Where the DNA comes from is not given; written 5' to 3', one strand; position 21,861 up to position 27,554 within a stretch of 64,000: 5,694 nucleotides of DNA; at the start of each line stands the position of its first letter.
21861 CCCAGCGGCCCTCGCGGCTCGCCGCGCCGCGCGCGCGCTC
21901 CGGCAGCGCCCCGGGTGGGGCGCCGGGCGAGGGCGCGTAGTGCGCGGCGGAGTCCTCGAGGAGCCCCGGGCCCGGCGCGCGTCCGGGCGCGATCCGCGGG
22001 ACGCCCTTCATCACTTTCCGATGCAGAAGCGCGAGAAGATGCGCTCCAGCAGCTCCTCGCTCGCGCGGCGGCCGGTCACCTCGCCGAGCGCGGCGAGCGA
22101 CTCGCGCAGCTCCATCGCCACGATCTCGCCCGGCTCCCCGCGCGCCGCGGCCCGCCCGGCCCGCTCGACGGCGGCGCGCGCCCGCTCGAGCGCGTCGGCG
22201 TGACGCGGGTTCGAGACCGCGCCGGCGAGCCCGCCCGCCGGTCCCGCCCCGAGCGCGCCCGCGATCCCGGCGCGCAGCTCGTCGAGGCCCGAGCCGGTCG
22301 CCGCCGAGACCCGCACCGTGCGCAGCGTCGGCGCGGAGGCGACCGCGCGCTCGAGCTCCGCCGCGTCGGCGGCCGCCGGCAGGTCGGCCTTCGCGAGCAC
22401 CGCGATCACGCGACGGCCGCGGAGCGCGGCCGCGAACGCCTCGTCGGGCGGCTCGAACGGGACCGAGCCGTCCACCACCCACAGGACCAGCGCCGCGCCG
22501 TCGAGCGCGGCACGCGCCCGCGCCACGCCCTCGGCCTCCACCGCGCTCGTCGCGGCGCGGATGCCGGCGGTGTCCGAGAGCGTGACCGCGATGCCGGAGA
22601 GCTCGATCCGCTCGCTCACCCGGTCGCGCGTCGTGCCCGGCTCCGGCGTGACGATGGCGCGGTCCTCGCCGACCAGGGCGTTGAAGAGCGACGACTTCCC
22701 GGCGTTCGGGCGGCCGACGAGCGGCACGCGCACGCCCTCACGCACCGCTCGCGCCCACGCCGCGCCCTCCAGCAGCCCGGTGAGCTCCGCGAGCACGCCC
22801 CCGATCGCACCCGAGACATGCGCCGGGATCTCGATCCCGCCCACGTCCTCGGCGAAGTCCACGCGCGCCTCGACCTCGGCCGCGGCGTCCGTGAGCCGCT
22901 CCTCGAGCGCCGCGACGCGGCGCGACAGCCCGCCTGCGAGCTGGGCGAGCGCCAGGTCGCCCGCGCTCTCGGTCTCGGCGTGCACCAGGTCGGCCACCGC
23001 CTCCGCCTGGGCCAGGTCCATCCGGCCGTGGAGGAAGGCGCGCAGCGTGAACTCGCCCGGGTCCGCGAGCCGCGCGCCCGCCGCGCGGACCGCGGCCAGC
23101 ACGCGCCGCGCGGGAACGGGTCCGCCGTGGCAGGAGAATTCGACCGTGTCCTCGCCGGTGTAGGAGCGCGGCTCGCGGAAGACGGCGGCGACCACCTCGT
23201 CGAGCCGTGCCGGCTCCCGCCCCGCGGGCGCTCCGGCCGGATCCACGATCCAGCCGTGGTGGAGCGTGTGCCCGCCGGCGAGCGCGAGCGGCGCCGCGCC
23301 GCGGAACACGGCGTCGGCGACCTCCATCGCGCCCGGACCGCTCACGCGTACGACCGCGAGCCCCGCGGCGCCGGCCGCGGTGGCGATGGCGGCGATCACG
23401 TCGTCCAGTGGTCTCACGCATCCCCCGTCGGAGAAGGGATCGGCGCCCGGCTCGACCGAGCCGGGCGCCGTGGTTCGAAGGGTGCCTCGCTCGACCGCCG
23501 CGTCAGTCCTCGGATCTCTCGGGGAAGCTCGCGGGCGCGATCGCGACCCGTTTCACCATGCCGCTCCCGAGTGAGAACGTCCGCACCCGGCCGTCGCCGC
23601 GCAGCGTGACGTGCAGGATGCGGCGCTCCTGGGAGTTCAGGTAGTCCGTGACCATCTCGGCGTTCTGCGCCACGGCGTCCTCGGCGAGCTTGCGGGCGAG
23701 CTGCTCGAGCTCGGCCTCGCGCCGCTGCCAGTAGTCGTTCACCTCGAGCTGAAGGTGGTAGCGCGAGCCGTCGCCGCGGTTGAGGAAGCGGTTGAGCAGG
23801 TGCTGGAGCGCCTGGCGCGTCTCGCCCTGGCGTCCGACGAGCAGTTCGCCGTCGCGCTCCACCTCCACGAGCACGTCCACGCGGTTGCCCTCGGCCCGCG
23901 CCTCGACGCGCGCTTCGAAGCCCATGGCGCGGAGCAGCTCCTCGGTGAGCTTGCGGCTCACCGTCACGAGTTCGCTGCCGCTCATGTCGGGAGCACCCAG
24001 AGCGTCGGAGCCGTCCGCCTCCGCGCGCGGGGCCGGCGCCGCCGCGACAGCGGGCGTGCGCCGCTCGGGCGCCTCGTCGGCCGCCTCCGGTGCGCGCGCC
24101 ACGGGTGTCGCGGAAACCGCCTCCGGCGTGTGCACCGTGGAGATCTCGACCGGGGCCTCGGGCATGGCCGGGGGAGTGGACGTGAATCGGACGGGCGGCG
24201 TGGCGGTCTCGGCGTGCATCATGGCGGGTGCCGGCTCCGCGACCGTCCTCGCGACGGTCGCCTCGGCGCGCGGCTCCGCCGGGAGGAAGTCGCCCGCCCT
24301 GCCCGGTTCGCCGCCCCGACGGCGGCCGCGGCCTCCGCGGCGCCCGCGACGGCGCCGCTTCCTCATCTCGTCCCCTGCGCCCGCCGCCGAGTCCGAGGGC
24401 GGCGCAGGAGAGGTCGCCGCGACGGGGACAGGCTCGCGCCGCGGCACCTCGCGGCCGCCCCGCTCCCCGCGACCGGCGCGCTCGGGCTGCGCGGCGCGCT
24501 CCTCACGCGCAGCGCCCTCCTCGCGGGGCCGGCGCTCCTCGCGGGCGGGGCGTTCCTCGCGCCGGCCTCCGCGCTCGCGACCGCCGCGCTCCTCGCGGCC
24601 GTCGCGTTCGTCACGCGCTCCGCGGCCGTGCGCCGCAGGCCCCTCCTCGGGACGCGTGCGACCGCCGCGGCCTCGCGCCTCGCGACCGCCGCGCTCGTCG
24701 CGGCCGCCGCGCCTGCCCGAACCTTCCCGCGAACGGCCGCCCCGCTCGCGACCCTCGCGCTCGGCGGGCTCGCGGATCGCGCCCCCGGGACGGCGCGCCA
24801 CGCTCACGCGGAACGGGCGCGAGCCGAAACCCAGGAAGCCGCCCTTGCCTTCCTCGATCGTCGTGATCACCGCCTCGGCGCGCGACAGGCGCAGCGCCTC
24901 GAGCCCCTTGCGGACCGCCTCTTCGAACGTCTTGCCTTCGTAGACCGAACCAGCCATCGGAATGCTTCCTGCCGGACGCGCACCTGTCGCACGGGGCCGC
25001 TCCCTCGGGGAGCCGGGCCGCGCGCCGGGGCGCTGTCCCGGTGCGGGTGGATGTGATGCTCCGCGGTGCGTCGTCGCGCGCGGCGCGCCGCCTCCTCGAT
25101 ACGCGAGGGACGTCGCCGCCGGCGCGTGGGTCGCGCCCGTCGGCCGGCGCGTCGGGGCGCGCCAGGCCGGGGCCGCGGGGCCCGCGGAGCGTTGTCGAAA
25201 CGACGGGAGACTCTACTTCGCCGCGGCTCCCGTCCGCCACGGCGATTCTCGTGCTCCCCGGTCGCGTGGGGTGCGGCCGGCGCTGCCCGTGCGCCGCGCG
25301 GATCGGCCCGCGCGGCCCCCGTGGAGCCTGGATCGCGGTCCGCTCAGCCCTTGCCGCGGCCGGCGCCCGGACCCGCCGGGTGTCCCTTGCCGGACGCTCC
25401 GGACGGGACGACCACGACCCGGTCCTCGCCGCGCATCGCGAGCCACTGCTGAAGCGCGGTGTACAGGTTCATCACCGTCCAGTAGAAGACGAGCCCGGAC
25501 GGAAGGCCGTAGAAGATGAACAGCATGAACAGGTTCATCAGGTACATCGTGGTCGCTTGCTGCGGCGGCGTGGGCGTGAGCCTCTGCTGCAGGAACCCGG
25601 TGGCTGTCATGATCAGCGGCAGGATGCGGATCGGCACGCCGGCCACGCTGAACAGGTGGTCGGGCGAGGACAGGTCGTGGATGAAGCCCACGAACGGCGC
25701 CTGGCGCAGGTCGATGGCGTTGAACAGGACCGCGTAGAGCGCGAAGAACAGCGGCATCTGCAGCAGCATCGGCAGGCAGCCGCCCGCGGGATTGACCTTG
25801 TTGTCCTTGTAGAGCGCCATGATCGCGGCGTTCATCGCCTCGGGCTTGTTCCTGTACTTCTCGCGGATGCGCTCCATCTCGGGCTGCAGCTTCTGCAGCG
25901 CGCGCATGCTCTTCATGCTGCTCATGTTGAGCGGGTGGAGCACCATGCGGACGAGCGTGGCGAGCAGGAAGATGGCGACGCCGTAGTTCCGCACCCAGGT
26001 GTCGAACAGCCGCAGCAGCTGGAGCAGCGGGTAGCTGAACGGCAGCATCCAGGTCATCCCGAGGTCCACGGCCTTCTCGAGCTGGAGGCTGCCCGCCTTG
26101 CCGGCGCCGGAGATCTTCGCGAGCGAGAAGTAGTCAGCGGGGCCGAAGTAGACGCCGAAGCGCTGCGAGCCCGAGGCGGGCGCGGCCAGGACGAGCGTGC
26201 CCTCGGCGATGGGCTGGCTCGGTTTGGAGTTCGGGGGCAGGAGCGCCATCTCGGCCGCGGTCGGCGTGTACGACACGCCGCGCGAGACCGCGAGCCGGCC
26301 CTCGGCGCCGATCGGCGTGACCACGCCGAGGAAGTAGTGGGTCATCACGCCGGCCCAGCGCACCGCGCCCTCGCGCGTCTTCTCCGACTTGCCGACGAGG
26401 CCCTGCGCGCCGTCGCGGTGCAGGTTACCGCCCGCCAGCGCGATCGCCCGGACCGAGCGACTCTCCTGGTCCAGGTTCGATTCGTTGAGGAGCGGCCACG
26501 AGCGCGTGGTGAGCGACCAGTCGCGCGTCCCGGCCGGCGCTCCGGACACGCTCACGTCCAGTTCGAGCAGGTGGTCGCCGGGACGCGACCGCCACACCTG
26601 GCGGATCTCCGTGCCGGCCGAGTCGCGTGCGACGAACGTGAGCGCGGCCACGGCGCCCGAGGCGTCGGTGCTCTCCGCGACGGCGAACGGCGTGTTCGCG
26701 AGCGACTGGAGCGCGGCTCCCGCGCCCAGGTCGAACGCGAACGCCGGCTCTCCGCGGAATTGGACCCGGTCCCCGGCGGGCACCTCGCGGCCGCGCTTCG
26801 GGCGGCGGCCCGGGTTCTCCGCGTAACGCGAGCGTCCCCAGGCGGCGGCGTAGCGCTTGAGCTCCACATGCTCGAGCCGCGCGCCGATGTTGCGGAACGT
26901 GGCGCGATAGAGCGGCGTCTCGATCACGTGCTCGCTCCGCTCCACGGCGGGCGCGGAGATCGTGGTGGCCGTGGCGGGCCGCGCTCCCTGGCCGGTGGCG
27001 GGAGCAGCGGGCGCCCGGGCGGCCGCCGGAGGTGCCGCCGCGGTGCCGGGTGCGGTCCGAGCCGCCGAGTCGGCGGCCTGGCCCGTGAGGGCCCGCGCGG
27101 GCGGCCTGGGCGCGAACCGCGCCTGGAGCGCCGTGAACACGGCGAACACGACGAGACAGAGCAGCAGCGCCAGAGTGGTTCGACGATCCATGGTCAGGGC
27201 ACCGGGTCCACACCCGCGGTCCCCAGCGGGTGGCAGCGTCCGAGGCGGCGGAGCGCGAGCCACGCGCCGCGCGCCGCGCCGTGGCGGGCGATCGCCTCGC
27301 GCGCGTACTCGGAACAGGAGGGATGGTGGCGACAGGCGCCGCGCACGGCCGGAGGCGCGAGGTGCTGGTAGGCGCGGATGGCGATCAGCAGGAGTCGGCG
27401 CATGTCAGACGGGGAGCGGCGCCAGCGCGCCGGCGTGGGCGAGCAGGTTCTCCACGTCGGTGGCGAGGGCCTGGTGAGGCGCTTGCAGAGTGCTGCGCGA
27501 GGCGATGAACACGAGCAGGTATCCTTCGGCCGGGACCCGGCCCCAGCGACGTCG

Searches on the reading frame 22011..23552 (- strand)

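Call 74: search_protein_families(library=pfam, proteins=[window:22011-23552:-], max_evalue=0.00001)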
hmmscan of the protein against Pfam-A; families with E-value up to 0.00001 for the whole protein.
window:22011-23552:- (513 aa): 4 families
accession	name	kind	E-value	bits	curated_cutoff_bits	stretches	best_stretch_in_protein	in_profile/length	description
PF12631.12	MnmE_helical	-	1.2e-47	163.3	40.1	1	180-510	1-211/211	MnmE helical domain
PF10396.14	TrmE_N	-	2.1e-37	128.3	29.8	1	53-177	2-117/117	GTP-binding protein TrmE N-terminus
PF01926.29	MMR_HSR1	-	6e-24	84.8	21.9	1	276-387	2-112/113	50S ribosome-binding GTPase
PF02421.24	FeoB_N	-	2.9e-10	40.3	27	1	275-426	2-152/156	Ferrous iron transport protein B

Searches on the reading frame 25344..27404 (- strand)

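Call 74: search_protein_families(library=pfam, proteins=[window:25344-27404:-], max_evalue=0.00001)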
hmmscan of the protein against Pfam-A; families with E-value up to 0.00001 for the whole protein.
window:25344-27404:- (686 aa): 2 families
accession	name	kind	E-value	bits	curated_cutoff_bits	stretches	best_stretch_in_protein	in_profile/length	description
PF02096.25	60KD_IMP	-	3e-57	193.6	35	1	474-657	1-162/163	60Kd inner membrane protein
PF14849.12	YidC_periplas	-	1.9e-11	44.9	24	1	229-454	62-276/283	YidC periplasmic domain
